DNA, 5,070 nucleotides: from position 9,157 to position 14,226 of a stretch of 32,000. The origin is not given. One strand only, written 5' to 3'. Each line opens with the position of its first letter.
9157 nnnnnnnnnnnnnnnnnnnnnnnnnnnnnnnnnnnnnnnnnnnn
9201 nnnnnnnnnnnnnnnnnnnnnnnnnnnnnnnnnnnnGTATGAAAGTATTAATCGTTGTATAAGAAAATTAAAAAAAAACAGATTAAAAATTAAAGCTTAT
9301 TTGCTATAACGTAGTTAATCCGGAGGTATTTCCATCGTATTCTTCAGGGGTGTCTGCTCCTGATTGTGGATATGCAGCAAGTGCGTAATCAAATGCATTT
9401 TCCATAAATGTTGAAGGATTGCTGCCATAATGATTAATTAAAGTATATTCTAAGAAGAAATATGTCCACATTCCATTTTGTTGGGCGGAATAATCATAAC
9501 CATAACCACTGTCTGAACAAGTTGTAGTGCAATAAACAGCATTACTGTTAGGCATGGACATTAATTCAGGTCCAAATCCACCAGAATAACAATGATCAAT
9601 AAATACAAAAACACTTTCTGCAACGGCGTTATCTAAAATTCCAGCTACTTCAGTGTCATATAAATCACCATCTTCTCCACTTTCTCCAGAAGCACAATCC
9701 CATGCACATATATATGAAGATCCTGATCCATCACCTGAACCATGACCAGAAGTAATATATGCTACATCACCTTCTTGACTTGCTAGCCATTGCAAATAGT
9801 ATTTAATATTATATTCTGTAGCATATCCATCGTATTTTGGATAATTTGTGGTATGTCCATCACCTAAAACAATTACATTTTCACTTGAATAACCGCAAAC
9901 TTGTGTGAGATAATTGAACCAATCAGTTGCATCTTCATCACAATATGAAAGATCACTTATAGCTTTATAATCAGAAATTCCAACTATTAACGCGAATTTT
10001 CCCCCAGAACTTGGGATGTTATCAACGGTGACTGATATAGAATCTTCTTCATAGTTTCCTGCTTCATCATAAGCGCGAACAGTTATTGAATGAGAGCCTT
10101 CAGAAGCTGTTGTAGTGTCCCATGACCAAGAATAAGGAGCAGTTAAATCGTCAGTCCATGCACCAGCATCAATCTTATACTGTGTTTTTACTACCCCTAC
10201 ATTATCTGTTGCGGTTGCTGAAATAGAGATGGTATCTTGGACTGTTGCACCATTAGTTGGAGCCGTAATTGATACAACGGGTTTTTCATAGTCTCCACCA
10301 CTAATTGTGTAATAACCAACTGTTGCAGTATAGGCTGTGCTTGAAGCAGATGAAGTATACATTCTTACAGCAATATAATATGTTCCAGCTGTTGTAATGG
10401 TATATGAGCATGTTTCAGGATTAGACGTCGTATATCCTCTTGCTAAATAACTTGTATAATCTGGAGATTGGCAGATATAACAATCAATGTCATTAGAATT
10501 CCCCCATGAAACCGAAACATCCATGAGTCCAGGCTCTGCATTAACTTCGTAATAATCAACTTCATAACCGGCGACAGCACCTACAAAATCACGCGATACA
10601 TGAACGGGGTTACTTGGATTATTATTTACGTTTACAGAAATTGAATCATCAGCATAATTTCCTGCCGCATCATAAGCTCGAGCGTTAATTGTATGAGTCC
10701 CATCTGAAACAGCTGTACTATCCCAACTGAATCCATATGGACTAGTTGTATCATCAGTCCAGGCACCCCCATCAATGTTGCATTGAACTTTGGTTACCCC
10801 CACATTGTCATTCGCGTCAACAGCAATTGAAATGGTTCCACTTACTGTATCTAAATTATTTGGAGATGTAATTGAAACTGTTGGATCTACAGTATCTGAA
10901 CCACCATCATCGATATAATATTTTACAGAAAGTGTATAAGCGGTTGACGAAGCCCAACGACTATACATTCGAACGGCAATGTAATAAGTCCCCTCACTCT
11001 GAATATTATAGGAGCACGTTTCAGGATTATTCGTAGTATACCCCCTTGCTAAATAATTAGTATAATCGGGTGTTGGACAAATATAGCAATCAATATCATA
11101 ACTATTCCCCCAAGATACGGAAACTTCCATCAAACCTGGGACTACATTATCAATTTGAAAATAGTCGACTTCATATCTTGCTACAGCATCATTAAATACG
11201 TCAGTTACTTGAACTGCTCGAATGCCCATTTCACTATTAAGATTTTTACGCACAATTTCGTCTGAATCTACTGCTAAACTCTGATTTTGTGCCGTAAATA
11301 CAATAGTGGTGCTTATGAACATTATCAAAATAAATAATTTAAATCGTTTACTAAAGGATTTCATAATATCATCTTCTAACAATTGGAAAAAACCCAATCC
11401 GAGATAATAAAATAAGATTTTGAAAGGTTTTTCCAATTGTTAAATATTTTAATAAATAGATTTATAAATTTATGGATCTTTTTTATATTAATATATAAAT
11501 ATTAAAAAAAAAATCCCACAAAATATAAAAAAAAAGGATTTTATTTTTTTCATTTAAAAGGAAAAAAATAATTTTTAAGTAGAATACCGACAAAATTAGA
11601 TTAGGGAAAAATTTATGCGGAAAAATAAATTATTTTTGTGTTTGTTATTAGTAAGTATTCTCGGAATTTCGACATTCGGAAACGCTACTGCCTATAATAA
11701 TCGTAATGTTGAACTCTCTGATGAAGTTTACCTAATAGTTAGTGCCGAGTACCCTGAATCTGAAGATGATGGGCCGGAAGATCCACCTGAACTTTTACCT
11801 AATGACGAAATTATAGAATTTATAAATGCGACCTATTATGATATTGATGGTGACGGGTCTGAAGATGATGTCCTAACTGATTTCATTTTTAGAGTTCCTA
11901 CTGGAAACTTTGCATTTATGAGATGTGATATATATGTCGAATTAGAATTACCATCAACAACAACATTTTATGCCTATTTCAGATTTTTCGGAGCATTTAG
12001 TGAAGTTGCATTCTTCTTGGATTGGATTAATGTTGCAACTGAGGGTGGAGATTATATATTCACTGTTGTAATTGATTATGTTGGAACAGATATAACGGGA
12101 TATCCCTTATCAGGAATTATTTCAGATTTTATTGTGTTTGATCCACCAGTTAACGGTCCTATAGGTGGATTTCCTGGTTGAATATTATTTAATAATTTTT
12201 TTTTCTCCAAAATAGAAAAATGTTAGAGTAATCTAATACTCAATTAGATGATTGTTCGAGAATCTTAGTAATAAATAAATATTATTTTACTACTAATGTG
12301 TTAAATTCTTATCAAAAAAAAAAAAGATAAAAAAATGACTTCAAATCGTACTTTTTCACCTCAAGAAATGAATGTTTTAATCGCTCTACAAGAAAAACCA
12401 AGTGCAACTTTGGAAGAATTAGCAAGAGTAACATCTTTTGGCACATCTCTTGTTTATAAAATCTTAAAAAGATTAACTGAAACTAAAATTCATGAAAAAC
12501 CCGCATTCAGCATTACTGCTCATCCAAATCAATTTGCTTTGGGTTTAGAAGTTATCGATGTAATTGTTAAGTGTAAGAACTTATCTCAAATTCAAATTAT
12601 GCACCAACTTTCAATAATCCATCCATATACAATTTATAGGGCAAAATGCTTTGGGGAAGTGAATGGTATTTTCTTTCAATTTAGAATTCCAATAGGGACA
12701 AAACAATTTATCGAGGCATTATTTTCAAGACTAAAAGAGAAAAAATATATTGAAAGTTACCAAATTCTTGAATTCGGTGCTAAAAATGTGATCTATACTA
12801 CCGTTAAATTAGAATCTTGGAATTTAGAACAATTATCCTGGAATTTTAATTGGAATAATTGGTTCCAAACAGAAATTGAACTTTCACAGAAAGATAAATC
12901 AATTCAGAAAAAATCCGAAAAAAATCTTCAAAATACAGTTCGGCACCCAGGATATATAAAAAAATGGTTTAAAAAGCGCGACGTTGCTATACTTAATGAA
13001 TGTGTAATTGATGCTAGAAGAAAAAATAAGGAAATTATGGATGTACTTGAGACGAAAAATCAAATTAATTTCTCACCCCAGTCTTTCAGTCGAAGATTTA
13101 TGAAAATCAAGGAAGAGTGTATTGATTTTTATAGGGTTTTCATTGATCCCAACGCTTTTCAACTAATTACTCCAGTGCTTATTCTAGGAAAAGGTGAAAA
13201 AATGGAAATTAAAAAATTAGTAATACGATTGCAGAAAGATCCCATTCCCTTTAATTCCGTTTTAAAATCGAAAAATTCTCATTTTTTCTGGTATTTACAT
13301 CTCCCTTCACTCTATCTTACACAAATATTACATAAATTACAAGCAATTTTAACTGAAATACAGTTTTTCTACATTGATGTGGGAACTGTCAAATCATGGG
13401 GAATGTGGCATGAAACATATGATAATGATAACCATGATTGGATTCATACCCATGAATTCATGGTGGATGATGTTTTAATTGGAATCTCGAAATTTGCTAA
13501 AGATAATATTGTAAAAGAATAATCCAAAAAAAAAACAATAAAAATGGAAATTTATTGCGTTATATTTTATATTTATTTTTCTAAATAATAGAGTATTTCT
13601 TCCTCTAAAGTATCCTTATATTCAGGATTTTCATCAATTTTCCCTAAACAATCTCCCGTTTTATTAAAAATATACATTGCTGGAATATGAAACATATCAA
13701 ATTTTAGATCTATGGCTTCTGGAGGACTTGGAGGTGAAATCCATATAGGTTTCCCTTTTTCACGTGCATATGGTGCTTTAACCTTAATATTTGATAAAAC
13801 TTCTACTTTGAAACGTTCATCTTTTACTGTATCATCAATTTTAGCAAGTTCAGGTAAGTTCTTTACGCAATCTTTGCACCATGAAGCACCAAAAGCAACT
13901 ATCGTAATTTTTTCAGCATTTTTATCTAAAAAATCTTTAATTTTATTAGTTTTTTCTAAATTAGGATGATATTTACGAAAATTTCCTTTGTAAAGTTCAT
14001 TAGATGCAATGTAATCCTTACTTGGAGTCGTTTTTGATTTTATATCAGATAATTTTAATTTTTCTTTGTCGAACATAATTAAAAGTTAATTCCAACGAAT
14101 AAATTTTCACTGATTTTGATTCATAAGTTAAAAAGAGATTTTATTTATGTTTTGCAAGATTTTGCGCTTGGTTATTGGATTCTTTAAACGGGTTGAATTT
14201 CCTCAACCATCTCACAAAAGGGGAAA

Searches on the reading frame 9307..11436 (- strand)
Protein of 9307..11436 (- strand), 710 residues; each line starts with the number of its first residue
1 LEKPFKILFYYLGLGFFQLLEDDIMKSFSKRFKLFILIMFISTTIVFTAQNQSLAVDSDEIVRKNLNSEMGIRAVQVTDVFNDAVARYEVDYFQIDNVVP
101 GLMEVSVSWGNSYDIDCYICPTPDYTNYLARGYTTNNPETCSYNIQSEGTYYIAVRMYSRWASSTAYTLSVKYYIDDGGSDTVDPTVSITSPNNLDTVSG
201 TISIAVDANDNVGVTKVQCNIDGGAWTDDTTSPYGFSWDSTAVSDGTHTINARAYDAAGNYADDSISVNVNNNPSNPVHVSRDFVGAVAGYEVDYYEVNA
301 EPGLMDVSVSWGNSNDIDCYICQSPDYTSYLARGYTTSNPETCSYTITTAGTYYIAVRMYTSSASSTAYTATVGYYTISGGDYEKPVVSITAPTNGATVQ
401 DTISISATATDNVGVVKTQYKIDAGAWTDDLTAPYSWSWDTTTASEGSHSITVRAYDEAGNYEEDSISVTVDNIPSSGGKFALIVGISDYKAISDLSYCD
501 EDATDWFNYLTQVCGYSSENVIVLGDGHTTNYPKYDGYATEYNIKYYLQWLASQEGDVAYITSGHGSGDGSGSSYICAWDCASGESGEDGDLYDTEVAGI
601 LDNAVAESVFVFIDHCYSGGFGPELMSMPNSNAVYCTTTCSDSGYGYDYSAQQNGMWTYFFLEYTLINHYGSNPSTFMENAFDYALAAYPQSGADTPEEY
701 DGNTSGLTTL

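Call 63: search_protein_families(library=pfam, proteins=[window:9307-11436:-], max_evalue=0.0001)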
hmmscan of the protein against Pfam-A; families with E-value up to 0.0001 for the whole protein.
window:9307-11436:- (710 aa): 4 families
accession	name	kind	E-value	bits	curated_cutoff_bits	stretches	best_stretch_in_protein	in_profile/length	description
PF17957.7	Big_7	-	4.2e-35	120.6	24.1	2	185-252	1-70/70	Bacterial Ig domain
PF04151.21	PPC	-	6.3e-14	53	25.9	2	293-358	2-69/70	Bacterial pre-peptidase C-terminal domain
PF19077.6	Big_13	-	2.1e-10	41.4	27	1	401-473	29-102/102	Bacterial Ig-like domain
PF00656.27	Peptidase_C14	-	4.7e-07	30.1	21.4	1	480-622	2-137/233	Caspase domain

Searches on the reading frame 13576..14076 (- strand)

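Call 64: search_protein_families(library=pfam, proteins=[window:13576-14076:-], max_evalue=0.0001)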
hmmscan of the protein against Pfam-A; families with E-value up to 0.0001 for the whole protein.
window:13576-14076:- (167 aa): 1 family
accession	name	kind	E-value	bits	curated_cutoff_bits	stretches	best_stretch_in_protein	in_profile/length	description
PF14595.12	Thioredoxin_9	-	6.5e-08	33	25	1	20-85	5-71/129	Thioredoxin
